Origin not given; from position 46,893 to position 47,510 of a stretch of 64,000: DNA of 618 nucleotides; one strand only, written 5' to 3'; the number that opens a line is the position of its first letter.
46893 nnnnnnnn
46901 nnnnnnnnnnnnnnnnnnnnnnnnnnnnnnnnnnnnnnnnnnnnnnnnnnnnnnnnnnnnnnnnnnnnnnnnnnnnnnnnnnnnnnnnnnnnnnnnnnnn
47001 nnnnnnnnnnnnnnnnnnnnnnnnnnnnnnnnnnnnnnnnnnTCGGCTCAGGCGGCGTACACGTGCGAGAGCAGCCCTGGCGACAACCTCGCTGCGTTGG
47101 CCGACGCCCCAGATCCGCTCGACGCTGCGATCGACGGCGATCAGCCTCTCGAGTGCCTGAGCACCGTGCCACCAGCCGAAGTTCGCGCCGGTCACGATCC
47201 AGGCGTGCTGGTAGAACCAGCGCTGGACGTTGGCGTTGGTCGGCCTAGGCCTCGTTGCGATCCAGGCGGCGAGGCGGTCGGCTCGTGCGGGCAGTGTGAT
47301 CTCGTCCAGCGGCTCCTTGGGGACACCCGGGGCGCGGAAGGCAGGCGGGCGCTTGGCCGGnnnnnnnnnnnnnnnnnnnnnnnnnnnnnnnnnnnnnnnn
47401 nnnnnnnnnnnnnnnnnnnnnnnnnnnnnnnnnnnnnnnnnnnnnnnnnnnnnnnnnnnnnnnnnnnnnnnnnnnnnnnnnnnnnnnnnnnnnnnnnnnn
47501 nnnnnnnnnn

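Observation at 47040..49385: Dedicated cell-wall module inside the pilus operon: SLT-coiled coil-M23 hydrolase plus a PASTA-domain protein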

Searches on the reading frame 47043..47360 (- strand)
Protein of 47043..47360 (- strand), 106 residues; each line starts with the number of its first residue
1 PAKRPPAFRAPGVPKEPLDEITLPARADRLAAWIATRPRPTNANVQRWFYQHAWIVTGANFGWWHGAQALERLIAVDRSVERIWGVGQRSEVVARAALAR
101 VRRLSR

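Call 52: find_homologous_proteins(query=A6, max_evalue=0.001)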
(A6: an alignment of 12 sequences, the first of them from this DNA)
Query A6 (12 sequences) (106 aa, profile of the alignment): 374 proteins with E <= 0.001 among 8000 candidates; the best 120 are listed.
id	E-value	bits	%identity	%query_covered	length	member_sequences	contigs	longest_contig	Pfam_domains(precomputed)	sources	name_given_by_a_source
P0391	3.6e-44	167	73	97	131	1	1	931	-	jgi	jgi:hypothetical protein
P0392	4.9e-44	167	60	97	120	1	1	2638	-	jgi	jgi:hypothetical protein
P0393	5.0e-44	167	64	100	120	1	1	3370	-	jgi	jgi:hypothetical protein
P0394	5.2e-44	166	62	99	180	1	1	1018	-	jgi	jgi:hypothetical protein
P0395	8.0e-44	166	55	95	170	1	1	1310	-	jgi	jgi:hypothetical protein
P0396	8.5e-44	166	63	99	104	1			-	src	-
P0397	9.4e-44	166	68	100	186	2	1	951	-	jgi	jgi:hypothetical protein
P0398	1.9e-43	165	65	100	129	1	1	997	-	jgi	-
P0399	2.4e-43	164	67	97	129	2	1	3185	-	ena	-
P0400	4.1e-43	164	71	99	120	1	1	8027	-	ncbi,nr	ncbi:MAG: hypothetical protein M3R39_04800, partial [Actinomycetota bacterium]|nr:hypothetical prote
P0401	4.9e-43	163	65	83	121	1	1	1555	-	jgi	jgi:hypothetical protein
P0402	5.3e-43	163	58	93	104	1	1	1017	-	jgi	jgi:hypothetical protein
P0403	8.2e-43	163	75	100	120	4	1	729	-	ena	-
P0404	1.0e-42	162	55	92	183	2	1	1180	-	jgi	jgi:hypothetical protein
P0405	1.2e-42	162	52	92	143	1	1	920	-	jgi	jgi:hypothetical protein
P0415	3.4e-42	161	57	93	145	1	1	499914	-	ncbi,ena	-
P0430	8.5e-42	159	60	96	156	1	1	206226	-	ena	-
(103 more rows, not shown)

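Call 53: find_encoding_contigs(protein=P0415, flank=8000, max_places=1)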
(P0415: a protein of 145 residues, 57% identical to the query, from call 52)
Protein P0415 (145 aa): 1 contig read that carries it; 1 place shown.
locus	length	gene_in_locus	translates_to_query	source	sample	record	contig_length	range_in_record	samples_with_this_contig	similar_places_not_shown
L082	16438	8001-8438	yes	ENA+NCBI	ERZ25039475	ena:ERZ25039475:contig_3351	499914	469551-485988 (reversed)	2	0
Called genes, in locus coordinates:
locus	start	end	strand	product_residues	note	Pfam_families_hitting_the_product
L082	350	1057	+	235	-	PF04337:DUF480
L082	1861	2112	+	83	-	PF05544:Pro_racemase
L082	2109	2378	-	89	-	-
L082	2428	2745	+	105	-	-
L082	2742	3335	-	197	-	PF01113:DapB_N, PF05173:DapB_C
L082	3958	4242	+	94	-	-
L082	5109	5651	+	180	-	PF00437:T2SSE, PF04851:ResIII (faint), PF06414:Zeta_toxin (weak), PF13401:AAA_22 (faint)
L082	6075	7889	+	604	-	-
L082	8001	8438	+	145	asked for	-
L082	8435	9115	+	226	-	PF07963:N_methyl (weak)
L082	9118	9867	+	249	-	PF06750:A24_N_bact, PF01478:Peptidase_A24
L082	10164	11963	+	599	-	PF05157:MshEN, PF00437:T2SSE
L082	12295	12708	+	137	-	PF00903:Glyoxalase, PF22677:Ble-like_N (weak)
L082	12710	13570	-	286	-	PF00561:Abhydrolase_1, PF12146:Hydrolase_4 (weak), PF12697:Abhydrolase_6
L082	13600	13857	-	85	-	-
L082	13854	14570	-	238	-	-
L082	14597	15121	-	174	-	PF07963:N_methyl (weak)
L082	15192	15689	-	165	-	PF07963:N_methyl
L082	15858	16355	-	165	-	PF07963:N_methyl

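Call 54: find_encoding_contigs(protein=P0430, flank=8000, max_places=1)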
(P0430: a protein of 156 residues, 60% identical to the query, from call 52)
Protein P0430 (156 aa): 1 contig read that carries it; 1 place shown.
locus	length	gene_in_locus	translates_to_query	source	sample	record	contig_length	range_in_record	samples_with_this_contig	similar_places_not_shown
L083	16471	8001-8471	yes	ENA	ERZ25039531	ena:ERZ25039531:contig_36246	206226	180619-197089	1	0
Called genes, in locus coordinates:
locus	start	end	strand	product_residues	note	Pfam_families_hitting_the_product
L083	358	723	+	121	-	PF12840:HTH_20, PF01022:HTH_5 (weak), PF08279:HTH_11 (weak), PF12802:MarR_2 (weak), PF01978:TrmB (weak)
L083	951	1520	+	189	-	PF00106:adh_short, PF13561:adh_short_C2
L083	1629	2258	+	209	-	PF18598:TetR_C_36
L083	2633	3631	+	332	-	PF20091:Abhydrolase_10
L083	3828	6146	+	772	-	PF01266:DAO (weak), PF01494:FAD_binding_3, PF07992:Pyr_redox_2 (faint), PF12831:FAD_oxidored (weak), PF13401:AAA_22 (faint), PF00437:T2SSE, PF13191:AAA_16 (weak)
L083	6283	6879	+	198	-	PF01464:SLT, PF13406:SLT_2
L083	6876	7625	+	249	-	PF01551:Peptidase_M23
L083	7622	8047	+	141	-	PF03793:PASTA (weak)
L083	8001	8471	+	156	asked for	-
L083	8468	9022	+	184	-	PF07963:N_methyl (faint)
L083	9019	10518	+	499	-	-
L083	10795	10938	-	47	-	-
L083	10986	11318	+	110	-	PF01478:Peptidase_A24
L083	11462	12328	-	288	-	-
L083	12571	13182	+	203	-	PF00437:T2SSE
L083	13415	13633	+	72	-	-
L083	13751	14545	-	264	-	-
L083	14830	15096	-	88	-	PF07963:N_methyl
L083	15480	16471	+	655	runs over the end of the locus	PF00437:T2SSE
